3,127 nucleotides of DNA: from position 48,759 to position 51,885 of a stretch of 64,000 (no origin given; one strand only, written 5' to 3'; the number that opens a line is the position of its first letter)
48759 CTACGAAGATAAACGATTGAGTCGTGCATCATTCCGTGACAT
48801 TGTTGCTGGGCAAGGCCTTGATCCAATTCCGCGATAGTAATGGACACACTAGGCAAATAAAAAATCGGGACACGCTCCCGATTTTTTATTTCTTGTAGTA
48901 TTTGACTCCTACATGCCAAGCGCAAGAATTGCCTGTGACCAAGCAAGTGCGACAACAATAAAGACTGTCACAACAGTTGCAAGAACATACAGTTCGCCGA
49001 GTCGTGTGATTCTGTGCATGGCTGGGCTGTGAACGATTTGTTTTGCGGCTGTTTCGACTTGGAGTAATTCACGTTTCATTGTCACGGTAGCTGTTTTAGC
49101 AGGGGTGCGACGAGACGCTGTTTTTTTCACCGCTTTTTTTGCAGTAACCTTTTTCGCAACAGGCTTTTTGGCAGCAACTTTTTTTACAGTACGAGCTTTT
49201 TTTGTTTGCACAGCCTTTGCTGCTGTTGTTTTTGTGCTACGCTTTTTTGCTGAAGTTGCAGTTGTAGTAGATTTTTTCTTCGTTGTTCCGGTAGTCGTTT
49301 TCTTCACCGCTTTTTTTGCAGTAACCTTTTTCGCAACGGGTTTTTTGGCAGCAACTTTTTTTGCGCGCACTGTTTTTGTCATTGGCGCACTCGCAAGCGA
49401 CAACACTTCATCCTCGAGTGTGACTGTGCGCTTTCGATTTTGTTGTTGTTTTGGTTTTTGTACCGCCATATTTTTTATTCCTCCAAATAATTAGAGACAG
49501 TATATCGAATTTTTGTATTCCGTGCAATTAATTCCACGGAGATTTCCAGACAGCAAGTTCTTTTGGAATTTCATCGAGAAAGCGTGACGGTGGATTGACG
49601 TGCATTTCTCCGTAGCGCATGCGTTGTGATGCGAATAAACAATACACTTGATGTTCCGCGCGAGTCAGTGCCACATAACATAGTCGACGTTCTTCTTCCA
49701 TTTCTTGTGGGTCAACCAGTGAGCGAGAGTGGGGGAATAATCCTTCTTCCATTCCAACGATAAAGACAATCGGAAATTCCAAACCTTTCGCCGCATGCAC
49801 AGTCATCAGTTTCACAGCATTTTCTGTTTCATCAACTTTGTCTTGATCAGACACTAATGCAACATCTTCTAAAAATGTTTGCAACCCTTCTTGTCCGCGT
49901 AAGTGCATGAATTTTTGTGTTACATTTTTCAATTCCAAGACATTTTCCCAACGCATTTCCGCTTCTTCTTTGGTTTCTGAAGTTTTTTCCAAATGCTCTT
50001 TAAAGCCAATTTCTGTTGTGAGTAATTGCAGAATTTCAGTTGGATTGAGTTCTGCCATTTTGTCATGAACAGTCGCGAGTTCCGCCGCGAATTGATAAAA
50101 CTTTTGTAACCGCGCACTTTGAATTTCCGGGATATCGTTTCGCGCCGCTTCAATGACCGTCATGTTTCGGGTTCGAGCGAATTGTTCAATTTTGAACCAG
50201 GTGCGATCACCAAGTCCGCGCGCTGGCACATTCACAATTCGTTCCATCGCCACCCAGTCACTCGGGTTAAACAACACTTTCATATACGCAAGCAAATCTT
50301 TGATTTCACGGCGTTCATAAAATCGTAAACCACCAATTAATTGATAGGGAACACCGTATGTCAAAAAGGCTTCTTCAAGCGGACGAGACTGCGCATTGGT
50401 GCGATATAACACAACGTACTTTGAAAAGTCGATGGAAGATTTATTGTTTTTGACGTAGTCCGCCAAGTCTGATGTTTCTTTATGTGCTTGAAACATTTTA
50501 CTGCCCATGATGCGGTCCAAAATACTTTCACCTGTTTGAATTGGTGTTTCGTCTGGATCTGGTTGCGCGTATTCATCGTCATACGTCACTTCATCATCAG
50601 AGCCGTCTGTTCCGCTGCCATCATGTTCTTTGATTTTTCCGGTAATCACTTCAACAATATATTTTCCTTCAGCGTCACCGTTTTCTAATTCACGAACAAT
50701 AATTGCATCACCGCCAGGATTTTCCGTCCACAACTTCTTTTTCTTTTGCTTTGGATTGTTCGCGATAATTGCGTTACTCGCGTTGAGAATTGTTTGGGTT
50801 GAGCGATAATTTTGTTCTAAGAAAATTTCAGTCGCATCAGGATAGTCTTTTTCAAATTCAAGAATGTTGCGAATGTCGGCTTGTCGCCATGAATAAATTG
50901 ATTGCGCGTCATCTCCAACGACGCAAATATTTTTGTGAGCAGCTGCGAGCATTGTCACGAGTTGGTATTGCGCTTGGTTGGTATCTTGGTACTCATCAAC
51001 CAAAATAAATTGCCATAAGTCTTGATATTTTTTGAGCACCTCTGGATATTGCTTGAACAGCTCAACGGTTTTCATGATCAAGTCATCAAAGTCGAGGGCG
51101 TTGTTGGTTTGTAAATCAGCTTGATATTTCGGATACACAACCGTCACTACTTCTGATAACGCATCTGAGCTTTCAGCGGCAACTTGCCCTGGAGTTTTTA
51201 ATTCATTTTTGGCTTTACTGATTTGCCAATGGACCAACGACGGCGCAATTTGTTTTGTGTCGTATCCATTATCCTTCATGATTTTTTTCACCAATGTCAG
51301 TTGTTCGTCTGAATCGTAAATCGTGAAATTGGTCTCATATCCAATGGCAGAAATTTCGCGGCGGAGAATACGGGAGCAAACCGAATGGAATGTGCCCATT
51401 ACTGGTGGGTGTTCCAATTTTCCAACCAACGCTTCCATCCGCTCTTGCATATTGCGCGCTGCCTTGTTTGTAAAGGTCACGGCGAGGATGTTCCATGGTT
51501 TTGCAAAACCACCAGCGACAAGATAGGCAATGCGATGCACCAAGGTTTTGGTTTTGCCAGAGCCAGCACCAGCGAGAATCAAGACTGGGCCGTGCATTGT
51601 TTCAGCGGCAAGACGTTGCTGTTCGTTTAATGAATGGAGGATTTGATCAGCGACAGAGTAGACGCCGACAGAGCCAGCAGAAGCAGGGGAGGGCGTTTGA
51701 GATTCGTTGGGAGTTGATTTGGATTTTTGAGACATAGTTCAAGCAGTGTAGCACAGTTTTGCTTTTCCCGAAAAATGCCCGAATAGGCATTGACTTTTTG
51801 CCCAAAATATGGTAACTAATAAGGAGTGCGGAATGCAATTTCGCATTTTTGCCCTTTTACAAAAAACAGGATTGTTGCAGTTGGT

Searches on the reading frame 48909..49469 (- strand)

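Call 84: search_protein_families(library=pfam, proteins=[window:48909-49469:-], max_evalue=0.001)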
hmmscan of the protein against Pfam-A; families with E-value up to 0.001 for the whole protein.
window:48909-49469:- (186 aa): 1 family
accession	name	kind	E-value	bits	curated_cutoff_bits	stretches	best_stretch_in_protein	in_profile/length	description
PF07382.16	HC2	-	5.8e-10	40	40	1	2-154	19-162/194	Histone H1-like nucleoprotein HC2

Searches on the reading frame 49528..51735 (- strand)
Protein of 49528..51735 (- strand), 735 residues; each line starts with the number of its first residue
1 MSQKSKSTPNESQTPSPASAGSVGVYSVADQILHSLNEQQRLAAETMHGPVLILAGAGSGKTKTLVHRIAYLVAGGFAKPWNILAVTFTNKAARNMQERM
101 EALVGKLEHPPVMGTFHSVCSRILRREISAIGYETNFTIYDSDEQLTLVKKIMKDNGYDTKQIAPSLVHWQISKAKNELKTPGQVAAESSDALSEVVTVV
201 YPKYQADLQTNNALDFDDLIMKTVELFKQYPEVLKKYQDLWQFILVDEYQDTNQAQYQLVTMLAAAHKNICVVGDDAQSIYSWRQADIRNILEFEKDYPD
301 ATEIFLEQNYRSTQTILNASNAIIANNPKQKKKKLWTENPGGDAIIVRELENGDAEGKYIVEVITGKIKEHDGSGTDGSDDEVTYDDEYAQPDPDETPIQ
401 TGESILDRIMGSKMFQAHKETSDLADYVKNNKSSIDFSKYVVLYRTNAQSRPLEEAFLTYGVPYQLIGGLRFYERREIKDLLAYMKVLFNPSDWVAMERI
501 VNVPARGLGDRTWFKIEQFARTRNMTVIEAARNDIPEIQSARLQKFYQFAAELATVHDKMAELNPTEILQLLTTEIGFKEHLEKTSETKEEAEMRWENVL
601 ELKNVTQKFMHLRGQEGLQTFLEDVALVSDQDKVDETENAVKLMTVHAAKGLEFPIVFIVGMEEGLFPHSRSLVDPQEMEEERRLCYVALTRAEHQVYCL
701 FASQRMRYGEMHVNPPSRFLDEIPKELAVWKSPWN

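Call 76: search_protein_families(library=pfam, proteins=[window:49528-51735:-], max_evalue=0.001)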
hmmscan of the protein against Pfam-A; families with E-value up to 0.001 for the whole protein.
window:49528-51735:- (735 aa): 7 families
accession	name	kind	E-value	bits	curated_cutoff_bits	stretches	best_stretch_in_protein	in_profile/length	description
PF00580.27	UvrD-helicase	-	1.1e-92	311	23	1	36-299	1-271/271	UvrD/REP helicase N-terminal domain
PF13361.12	UvrD_C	-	2.2e-70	238.2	25.6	2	408-702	41-348/350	UvrD-like helicase C-terminal domain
PF13245.12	AAA_19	-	5.1e-23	82.2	25.1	1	44-282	5-132/134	AAA domain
PF13538.12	UvrD_C_2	-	5.2e-11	42.7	27.4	1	643-698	4-50/52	UvrD-like helicase C-terminal domain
PF01443.25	Viral_helicase1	-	6.4e-08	33.1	21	0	625-697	161-224/228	Viral superfamily 1 RNA helicase core domain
PF13604.12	AAA_30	-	2e-06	28.1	27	0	36-101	2-67/191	AAA domain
PF13086.12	AAA_11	-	0.00014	22.2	27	1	36-278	2-249/257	AAA domain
